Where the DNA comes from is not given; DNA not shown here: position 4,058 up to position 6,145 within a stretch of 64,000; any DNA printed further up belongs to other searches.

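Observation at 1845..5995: Translationally coupled operon of two paralogous B12-domain radical SAM enzymes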

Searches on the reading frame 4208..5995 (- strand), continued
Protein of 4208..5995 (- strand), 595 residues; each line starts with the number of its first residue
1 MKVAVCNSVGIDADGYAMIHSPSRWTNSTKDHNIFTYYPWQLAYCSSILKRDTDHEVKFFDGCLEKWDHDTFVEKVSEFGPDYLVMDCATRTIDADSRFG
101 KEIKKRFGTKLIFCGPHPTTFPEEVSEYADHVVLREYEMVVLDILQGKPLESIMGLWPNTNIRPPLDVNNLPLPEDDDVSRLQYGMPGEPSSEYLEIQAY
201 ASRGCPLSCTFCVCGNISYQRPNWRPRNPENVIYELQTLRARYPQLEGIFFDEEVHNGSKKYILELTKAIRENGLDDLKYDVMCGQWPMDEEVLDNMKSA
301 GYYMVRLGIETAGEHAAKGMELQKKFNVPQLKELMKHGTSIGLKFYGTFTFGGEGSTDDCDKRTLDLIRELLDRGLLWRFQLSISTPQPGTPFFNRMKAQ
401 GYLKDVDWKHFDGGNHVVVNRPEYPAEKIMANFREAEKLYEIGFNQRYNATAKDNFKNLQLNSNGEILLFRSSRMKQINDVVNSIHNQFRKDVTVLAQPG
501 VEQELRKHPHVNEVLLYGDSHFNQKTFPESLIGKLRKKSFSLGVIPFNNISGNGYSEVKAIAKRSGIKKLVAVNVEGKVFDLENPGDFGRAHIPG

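Call 29: search_protein_families(library=ncbifam, proteins=[L001:11848-12882:+, L080:11761-12699:+, L083:9814-10776:+, L084:9787-10734:+, L079:14572-15531:+, L079:11811-12338:+, L079:7261-8895:+, L079:8899-9894:+], max_evalue=0.001)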
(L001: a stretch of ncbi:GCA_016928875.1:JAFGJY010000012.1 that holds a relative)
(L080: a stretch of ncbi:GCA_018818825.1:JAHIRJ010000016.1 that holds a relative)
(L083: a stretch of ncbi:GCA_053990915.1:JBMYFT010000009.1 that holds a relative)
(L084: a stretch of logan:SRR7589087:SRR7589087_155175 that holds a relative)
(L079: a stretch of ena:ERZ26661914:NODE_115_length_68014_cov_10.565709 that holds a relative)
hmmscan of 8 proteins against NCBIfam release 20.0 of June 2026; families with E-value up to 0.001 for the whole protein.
L001:11848-12882:+ (344 aa): 9 families
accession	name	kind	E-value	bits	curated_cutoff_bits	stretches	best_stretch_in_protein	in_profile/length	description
NF041875.1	EPS_EpsD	equivalog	4.3e-17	62.5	370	1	89-246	62-214/325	exopolysaccharide biosynthesis glycosyltransferase EpsD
TIGR03965.1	mycofact_glyco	equivalog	1.5e-15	57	280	1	84-242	132-284/467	mycofactocin biosynthesis glycosyltransferase MftF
TIGR04283.1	glyco_like_mftF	equivalog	4.8e-08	32.9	182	1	5-253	1-200/221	TIGR04283 family arsenosugar biosynthesis glycosyltransferase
NF038302.1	EPS_HpsE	equivalog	4.2e-07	29.2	300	1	5-56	3-54/307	hormogonium polysaccharide biosynthesis glycosyltransferase HpsE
TIGR03937.1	PgaC_IcaA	equivalog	2.1e-06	27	422.3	0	83-237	102-249/407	poly-beta-1,6-N-acetyl-D-glucosamine synthase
NF038299.1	EPS_HpsN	equivalog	2.4e-05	23.5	425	0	95-145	70-121/317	hormogonium polysaccharide biosynthesis glycosyltransferase HpsN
TIGR01556.1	rhamnosyltran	subfamily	0.00048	19.4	200.55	0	85-148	49-117/281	rhamnosyltransferase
NF007482.0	PRK10073.1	equivalog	0.00082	18.5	423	0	3-55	6-55/334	glycosyltransferase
NF050819.1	PolSacchBiosHfsG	equivalog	0.00094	18.4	500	0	79-224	64-204/302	polysaccharide biosynthesis protein HfsG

L080:11761-12699:+ (312 aa): 16 families
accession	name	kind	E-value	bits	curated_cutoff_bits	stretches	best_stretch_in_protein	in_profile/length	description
TIGR03965.1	mycofact_glyco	equivalog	1.6e-21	76.8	280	1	2-221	75-290/467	mycofactocin biosynthesis glycosyltransferase MftF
NF041875.1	EPS_EpsD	equivalog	2.2e-18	66.7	370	1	3-276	1-274/325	exopolysaccharide biosynthesis glycosyltransferase EpsD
TIGR03937.1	PgaC_IcaA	equivalog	3.6e-12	45.9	422.3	1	2-218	46-257/407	poly-beta-1,6-N-acetyl-D-glucosamine synthase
NF007482.0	PRK10073.1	equivalog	7.6e-10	38.3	423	1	2-111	7-114/334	glycosyltransferase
NF038299.1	EPS_HpsN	equivalog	9.9e-10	37.9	425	1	2-122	2-122/317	hormogonium polysaccharide biosynthesis glycosyltransferase HpsN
NF047588.1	GlcsyltransPgfSStrep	equivalog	4e-09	36.1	500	1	1-105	1-108/308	glycosyltransferase PgfS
TIGR04283.1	glyco_like_mftF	equivalog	3.8e-07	29.9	182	1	3-198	1-173/221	TIGR04283 family arsenosugar biosynthesis glycosyltransferase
NF007986.1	PRK10714.1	equivalog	5.1e-07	29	529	1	2-100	7-108/316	undecaprenyl-phosphate 4-deoxy-4-formamido-L-arabinose transferase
NF041394.1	GtaseAglG_Halo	equivalog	8.9e-07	28.5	440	1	1-178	1-176/304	glucosyl-dolichyl phosphate glucuronosyltransferase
NF047683.1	TeichurnBiosyTuaG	equivalog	1.5e-06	28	400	1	3-111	8-115/252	teichuronic acid biosynthesis protein TuaG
NF038302.1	EPS_HpsE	equivalog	1.6e-06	27.3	300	1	2-93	2-97/307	hormogonium polysaccharide biosynthesis glycosyltransferase HpsE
TIGR03111.1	glyc2_xrt_Gpos1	hypoth_equivalog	2.3e-06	26.7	363.95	1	2-119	50-169/439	TIGR03111 family XrtG-associated glycosyltransferase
TIGR01556.1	rhamnosyltran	subfamily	2.9e-06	26.7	200.55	1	32-212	19-201/281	rhamnosyltransferase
TIGR04009.1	wcaE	equivalog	1.7e-05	24.3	369.2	1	24-157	23-154/248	colanic acid biosynthesis glycosyltransferase WcaE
NF050050.1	ProtGlycPglI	equivalog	4.9e-05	22.8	500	1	2-106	3-107/306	GalNAc(5)-diNAcBac-PP-undecaprenol beta-1,3-glucosyltransferase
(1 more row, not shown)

L083:9814-10776:+ (320 aa): 15 families
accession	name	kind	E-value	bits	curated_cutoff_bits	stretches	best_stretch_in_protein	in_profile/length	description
TIGR03965.1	mycofact_glyco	equivalog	1.7e-17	63.5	280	1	17-226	88-288/467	mycofactocin biosynthesis glycosyltransferase MftF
NF041875.1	EPS_EpsD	equivalog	2.7e-17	63.2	370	1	5-223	1-211/325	exopolysaccharide biosynthesis glycosyltransferase EpsD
TIGR04283.1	glyco_like_mftF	equivalog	2.2e-12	47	182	1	5-235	1-202/221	TIGR04283 family arsenosugar biosynthesis glycosyltransferase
TIGR03937.1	PgaC_IcaA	equivalog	8.3e-12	44.8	422.3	1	5-228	47-260/407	poly-beta-1,6-N-acetyl-D-glucosamine synthase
NF038299.1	EPS_HpsN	equivalog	2.5e-11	43.1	425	1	5-258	3-263/317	hormogonium polysaccharide biosynthesis glycosyltransferase HpsN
NF038302.1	EPS_HpsE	equivalog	5.4e-09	35.5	300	1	4-218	2-222/307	hormogonium polysaccharide biosynthesis glycosyltransferase HpsE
NF050819.1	PolSacchBiosHfsG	equivalog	4e-08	32.8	500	1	34-211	37-210/302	polysaccharide biosynthesis protein HfsG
TIGR01556.1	rhamnosyltran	subfamily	6.5e-08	32.1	200.55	1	22-219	10-201/281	rhamnosyltransferase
NF007482.0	PRK10073.1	equivalog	1.3e-06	27.7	423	1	3-102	6-102/334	glycosyltransferase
NF047683.1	TeichurnBiosyTuaG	equivalog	1.6e-06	28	400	1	4-95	7-96/252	teichuronic acid biosynthesis protein TuaG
NF041394.1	GtaseAglG_Halo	equivalog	2.1e-06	27.2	440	1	22-219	18-216/304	glucosyl-dolichyl phosphate glucuronosyltransferase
TIGR04009.1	wcaE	equivalog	1e-05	25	369.2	1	6-111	4-107/248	colanic acid biosynthesis glycosyltransferase WcaE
TIGR03111.1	glyc2_xrt_Gpos1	hypoth_equivalog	3.8e-05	22.7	363.95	1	6-125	52-171/439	TIGR03111 family XrtG-associated glycosyltransferase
NF050050.1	ProtGlycPglI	equivalog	0.0002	20.9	500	1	4-113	3-111/306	GalNAc(5)-diNAcBac-PP-undecaprenol beta-1,3-glucosyltransferase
NF007986.1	PRK10714.1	equivalog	0.00082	18.5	529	0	5-117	8-122/316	undecaprenyl-phosphate 4-deoxy-4-formamido-L-arabinose transferase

L084:9787-10734:+ (315 aa): 12 families
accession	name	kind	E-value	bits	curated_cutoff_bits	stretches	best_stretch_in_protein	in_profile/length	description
NF041875.1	EPS_EpsD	equivalog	5.4e-18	65.5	370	1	4-220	1-212/325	exopolysaccharide biosynthesis glycosyltransferase EpsD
TIGR03965.1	mycofact_glyco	equivalog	3e-16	59.3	280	1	4-217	76-283/467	mycofactocin biosynthesis glycosyltransferase MftF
TIGR04283.1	glyco_like_mftF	equivalog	1.8e-09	37.5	182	1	4-221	1-192/221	TIGR04283 family arsenosugar biosynthesis glycosyltransferase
TIGR03937.1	PgaC_IcaA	equivalog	1.6e-07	30.7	422.3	1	3-213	46-249/407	poly-beta-1,6-N-acetyl-D-glucosamine synthase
NF038302.1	EPS_HpsE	equivalog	3.7e-07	29.4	300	1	4-103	3-107/307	hormogonium polysaccharide biosynthesis glycosyltransferase HpsE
NF007482.0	PRK10073.1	equivalog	1.1e-06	27.9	423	1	4-105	8-108/334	glycosyltransferase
NF038299.1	EPS_HpsN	equivalog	6.4e-06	25.3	425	0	4-107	3-106/317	hormogonium polysaccharide biosynthesis glycosyltransferase HpsN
TIGR01556.1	rhamnosyltran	subfamily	1.6e-05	24.3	200.55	1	35-214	22-200/281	rhamnosyltransferase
NF047588.1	GlcsyltransPgfSStrep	equivalog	0.00016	21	500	1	4-106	3-109/308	glycosyltransferase PgfS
NF050050.1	ProtGlycPglI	equivalog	0.0003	20.3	500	1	3-104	3-105/306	GalNAc(5)-diNAcBac-PP-undecaprenol beta-1,3-glucosyltransferase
NF047683.1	TeichurnBiosyTuaG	equivalog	0.0005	19.8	400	1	4-92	8-96/252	teichuronic acid biosynthesis protein TuaG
TIGR04242.1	nodulat_NodC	equivalog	0.00071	18.6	550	1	4-120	50-169/395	chitooligosaccharide synthase NodC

L079:14572-15531:+ (319 aa): 12 families
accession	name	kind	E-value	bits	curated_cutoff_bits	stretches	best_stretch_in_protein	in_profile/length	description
TIGR03965.1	mycofact_glyco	equivalog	5.3e-22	78.3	280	1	6-224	70-285/467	mycofactocin biosynthesis glycosyltransferase MftF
NF041875.1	EPS_EpsD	equivalog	5.4e-13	49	370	1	12-272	1-257/325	exopolysaccharide biosynthesis glycosyltransferase EpsD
TIGR03937.1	PgaC_IcaA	equivalog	6.2e-11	41.9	422.3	1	9-241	44-271/407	poly-beta-1,6-N-acetyl-D-glucosamine synthase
NF038299.1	EPS_HpsN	equivalog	7.6e-08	31.7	425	1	11-131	2-122/317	hormogonium polysaccharide biosynthesis glycosyltransferase HpsN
NF007482.0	PRK10073.1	equivalog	2.3e-07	30.1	423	1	9-112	5-106/334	glycosyltransferase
TIGR01556.1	rhamnosyltran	subfamily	1.3e-06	27.9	200.55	1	44-222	23-203/281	rhamnosyltransferase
TIGR04283.1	glyco_like_mftF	equivalog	1.3e-05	24.9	182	1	12-208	1-174/221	TIGR04283 family arsenosugar biosynthesis glycosyltransferase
NF047683.1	TeichurnBiosyTuaG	equivalog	1.6e-05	24.7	400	1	8-117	4-112/252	teichuronic acid biosynthesis protein TuaG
NF038302.1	EPS_HpsE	equivalog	5.7e-05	22.2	300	0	12-102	3-97/307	hormogonium polysaccharide biosynthesis glycosyltransferase HpsE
NF007986.1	PRK10714.1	equivalog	7.4e-05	21.9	529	1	10-103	6-102/316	undecaprenyl-phosphate 4-deoxy-4-formamido-L-arabinose transferase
TIGR04242.1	nodulat_NodC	equivalog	8.1e-05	21.7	550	1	10-133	48-173/395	chitooligosaccharide synthase NodC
NF047588.1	GlcsyltransPgfSStrep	equivalog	0.00014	21.2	500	1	12-103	3-97/308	glycosyltransferase PgfS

L079:11811-12338:+ (175 aa): 0 families

L079:7261-8895:+ (544 aa): 31 families (the best 25 are shown)
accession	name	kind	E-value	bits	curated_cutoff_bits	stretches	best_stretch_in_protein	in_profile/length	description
TIGR03471.1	HpnJ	equivalog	1.3e-39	136.4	577.6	1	155-383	167-398/472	hopanoid biosynthesis associated radical SAM protein HpnJ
TIGR02026.1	BchE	equivalog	2.7e-38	132.1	481.35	1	29-371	20-386/497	magnesium-protoporphyrin IX monomethyl ester anaerobic oxidative cyclase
TIGR04072.2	rSAM_ladder_B12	equivalog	2.6e-34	118.6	360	1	31-381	18-381/443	lipid biosynthesis B12-binding/radical SAM protein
TIGR04014.1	B12_SAM_MJ_0865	equivalog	5.4e-34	117.7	360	1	56-383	23-369/434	methyl-coenzyme M reductase glutamine C-methyltransferase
TIGR04013.1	B12_SAM_MJ_1487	hypoth_equivalog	2.9e-33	115.3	251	2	36-224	15-194/382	TIGR04013 family B12-binding domain/radical SAM domain-containing protein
NF050148.1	rSAM_ApyD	equivalog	1.5e-30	106.2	750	1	44-370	47-391/645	RiPP biosynthesis radical SAM protein ApyD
NF038361.1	rSAM_Sden_1168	equivalog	7.9e-30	103.9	575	1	31-378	85-479/560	Sden_1168 family B12-binding radical SAM P-methyltransferase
TIGR04479.1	bcpD_PhpK_rSAM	subfamily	1.4e-26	93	600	1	167-354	231-413/504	PhpK family radical SAM P-methyltransferase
TIGR04385.1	B12_rSAM_cofa1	equivalog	4.2e-25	88.9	450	1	178-350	194-364/438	B12 lower ligand biosynthesis radical SAM protein BzaD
NF033070.1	rSAM_AprD4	equivalog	6.3e-25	88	500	1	74-380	95-398/456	AprD4 family radical SAM diol-dehydratase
TIGR03975.1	rSAM_ocin_1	subfamily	3e-20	72.3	281.85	1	60-350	118-430/606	RiPP maturation radical SAM C-methyltransferase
TIGR04367.1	HpnR_B12_rSAM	equivalog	5.3e-18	64.8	650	1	31-370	22-371/490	hopanoid C-3 methylase HpnR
TIGR00089.1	TIGR00089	subfamily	1.7e-15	56.8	251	1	81-370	54-338/429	MiaB/RimO family radical SAM methylthiotransferase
TIGR01125.1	TIGR01125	equivalog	3.5e-11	42.8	356.95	1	157-371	113-337/432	30S ribosomal protein S12 methylthiotransferase RimO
TIGR04295.1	B12_rSAM_oligo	hypoth_equivalog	8.7e-11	41.1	400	1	184-369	205-381/422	TIGR04295 family B12-binding domain-containing radical SAM protein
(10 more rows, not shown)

L079:8899-9894:+ (331 aa): 47 families (the best 25 are shown)
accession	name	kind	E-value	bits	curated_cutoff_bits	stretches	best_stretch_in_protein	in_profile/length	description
TIGR04317.1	W_rSAM_matur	equivalog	2.8e-39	135.2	380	1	4-324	3-315/349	tungsten cofactor oxidoreductase radical SAM maturase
TIGR04311.1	rSAM_Geo_metal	subfamily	3.3e-23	82.4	400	2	7-196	5-197/423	radical SAM/SPASM family putative metalloenzyme maturase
TIGR04133.1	rSAM_w_lipo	hypoth_equivalog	6.7e-23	81.2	425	1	4-326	23-325/350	TIGR04133 family radical SAM/SPASM protein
TIGR02109.1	PQQ_syn_pqqE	equivalog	1.1e-18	67.3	381.35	1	9-324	11-304/358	pyrroloquinoline quinone biosynthesis protein PqqE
TIGR04055.1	rSAM_NirJ2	equivalog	1.1e-16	61.3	500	1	11-323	6-295/326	putative heme d1 biosynthesis radical SAM protein NirJ2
TIGR04545.1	rSAM_ahbD_hemeb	equivalog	1.5e-16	60.8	500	1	8-311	3-300/339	heme b synthase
NF045574.1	sacti_mat_StsB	exception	2.3e-16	59.7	625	1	12-193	103-276/466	StsB family radical SAM/SPASM domain sactipeptide maturase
NF033640.1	N_Twi_rSAM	subfamily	3.3e-16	59.4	170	2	255-325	2-72/398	twitch domain-containing radical SAM protein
TIGR04250.1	SCM_rSAM_ScmE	equivalog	8.6e-15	54.5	400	1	7-172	5-164/358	SynChlorMet cassette radical SAM/SPASM protein ScmE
TIGR03962.1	mycofact_rSAM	equivalog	1.3e-14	54.1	265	1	10-178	17-178/339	mycofactocin radical SAM maturase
TIGR04051.1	rSAM_NirJ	equivalog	2.1e-14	53.3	515.45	1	14-194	11-184/354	heme d1 biosynthesis radical SAM protein NirJ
TIGR04546.1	rSAM_ahbC_deAc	equivalog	1.5e-13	50.3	650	1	12-302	46-334/390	12,18-didecarboxysiroheme deacetylase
NF001199.0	PRK00164.2-1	equivalog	5.8e-13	48.7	231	1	8-184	15-187/308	GTP 3',8-cyclase MoaA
TIGR04054.1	rSAM_NirJ1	equivalog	8.2e-13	47.7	650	1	12-302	43-331/387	putative heme d1 biosynthesis radical SAM protein NirJ1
TIGR02668.1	moaA_archaeal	equivalog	1.3e-12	47.3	325.25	1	8-196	13-198/303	GTP 3',8-cyclase MoaA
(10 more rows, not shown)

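Call 40: predict_structure(alignment_id=A2)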
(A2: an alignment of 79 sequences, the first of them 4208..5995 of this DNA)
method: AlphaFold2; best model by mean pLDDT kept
length: 595 residues; sequences in the alignment: 79
mean_pLDDT: 91.5   pTM: 0.86
mean pLDDT of the five models: 91.5, 91.4, 91.3, 90.4, 90.3
residues with pLDDT >= 90: 447; 70-90: 123; 50-70: 16; < 50: 9
segments of 3 or more residues with pLDDT < 50: 585-587, 591-595
pLDDT, mean of each block of 10 residues (from residue 1): 98 94 88 88 97 98 97 99 97 98 99 97 98 97 98 97 92 96 83 87 90 90 91 98 93 87 98 98 92 98 95 96 93 98 96 97 98 94 94 96 90 92 96 94 76 69 85 87 89 95 96 92 89 94 86 78 91 81 59 34
secondary structure, 60 per line:
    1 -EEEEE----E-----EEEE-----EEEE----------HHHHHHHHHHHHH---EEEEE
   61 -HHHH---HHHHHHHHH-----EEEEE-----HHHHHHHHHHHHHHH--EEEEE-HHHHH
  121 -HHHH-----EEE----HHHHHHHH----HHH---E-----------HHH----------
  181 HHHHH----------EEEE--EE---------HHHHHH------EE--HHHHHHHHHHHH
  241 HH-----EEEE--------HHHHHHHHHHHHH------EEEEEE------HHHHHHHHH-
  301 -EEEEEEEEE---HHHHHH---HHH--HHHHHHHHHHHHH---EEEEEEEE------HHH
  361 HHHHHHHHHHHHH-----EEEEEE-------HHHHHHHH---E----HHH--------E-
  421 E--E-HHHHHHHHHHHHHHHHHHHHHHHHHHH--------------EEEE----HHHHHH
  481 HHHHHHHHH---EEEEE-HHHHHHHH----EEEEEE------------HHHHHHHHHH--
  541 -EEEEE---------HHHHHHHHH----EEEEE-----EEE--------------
elements in order: E2-6 E17-20 E26-29 H40-52 E56-60 H62-65 H69-77 E83-87 H93-107 E110-114 H116-120 H122-125 E131-133 H138-145 H181-185 E196-199 H213-218 H229-242 E248-251 H260-272 E279-284 H291-299 E302-310 H314-319 H328-340 E344-351 H358-373 E379-384 H392-399 H426-452 E467-470 H475-489 E493-497 H499-506 E511-516 H529-538 E542-546 H556-564 E569-573 E579-581

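Call 62: find_homologous_proteins(query=L079:14572-15531:+, max_evalue=1e-20)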
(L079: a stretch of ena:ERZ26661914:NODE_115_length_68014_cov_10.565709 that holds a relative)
Query L079:14572-15531:+ (319 aa): 477 proteins with E <= 1e-20 among 1237 candidates; the best 120 are listed.
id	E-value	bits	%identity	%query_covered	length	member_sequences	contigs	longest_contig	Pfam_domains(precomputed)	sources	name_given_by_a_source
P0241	9.7e-216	733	100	100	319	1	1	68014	PF13632.13,PF13641.13,PF00535.33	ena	-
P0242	5.0e-166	570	77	98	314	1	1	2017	PF13641.13,PF00535.33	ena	-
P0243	3.5e-163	560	77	98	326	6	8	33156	PF13641.13,PF00535.33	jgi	-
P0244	5.8e-158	543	73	98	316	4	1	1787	PF13632.13,PF13641.13,PF00535.33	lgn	-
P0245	2.6e-157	541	74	98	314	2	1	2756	PF13632.13,PF13641.13,PF00535.33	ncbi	-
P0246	3.3e-124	432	58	97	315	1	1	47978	PF13632.13,PF13641.13,PF00535.33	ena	-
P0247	2.3e-123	429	60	96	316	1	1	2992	PF13641.13,PF00535.33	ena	-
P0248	1.1e-122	427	59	96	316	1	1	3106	PF13641.13,PF00535.33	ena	-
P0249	1.2e-122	427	60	96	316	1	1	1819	PF13641.13,PF00535.33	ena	-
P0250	2.6e-122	426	59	96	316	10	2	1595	PF10111.15,PF13641.13,PF00535.33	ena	-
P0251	4.9e-122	425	59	96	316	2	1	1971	PF13641.13,PF00535.33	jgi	-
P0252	8.4e-122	424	57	96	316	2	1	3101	PF13632.13,PF13641.13,PF00535.33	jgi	-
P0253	8.8e-122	424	57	97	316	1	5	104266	PF13632.13,PF13641.13,PF00535.33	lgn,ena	-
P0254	1.1e-121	424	57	97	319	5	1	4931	PF13632.13,PF13641.13,PF00535.33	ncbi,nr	ncbi:MAG: glycosyltransferase family 2 protein [Nitrospinae bacterium]|nr:glycosyltransferase family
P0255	1.7e-121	423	58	96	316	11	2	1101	PF10111.15,PF13641.13,PF00535.33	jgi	-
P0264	7.2e-121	421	58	98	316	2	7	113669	PF10111.15,PF13641.13,PF00535.33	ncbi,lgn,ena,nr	ncbi:MAG: glycosyltransferase family 2 protein [Nitrospinae bacterium]|nr:glycosyltransferase family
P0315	4.8e-118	412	58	97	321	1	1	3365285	PF13632.13,PF13641.13,PF00535.33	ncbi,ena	-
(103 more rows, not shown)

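Call 63: find_encoding_contigs(protein=P0315, flank=10000, max_places=1)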
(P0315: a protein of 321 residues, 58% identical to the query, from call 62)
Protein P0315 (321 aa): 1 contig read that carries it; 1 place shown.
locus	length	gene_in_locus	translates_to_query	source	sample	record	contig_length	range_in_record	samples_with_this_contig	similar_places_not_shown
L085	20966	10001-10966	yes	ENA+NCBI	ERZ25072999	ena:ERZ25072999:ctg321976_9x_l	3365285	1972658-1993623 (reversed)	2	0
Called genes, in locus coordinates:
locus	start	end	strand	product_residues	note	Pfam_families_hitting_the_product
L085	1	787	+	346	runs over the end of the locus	PF24827:AstE_AspA_cat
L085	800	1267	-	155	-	PF00571:CBS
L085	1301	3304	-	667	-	PF00999:Na_H_Exchanger, PF02254:TrkA_N, PF02080:TrkA_C (weak)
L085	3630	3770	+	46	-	-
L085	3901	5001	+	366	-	PF11845:Tll0287-like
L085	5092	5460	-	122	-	PF01242:PTPS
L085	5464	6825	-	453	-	PF00202:Aminotran_3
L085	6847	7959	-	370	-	PF01266:DAO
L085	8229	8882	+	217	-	PF14196:ATC_hydrolase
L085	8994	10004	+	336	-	-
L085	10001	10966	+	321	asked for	PF00535:Glycos_transf_2, PF13641:Glyco_tranf_2_3, PF13632:Glyco_trans_2_3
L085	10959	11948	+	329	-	PF04101:Glyco_tran_28_C (faint)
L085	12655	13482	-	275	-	PF03477:ATP-cone (weak), PF04471:Mrr_cat (weak), PF22357:AF1548-like_C (weak)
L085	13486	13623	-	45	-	-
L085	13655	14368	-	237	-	PF04205:FMN_bind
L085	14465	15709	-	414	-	-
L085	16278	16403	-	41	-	-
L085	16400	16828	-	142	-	PF00072:Response_reg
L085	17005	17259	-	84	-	-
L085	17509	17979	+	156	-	PF01475:FUR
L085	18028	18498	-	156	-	PF00210:Ferritin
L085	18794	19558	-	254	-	PF00557:Peptidase_M24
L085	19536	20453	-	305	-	PF03193:RsgA_GTPase (weak), PF10662:PduV-EutP (faint), PF00350:Dynamin_N (faint), PF01926:MMR_HSR1, PF02421:FeoB_N, PF04548:AIG1 (weak), PF00009:GTP_EFTU, PF07650:KH_2, +1 more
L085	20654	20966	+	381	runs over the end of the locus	PF04055:Radical_SAM, PF06969:HemN_C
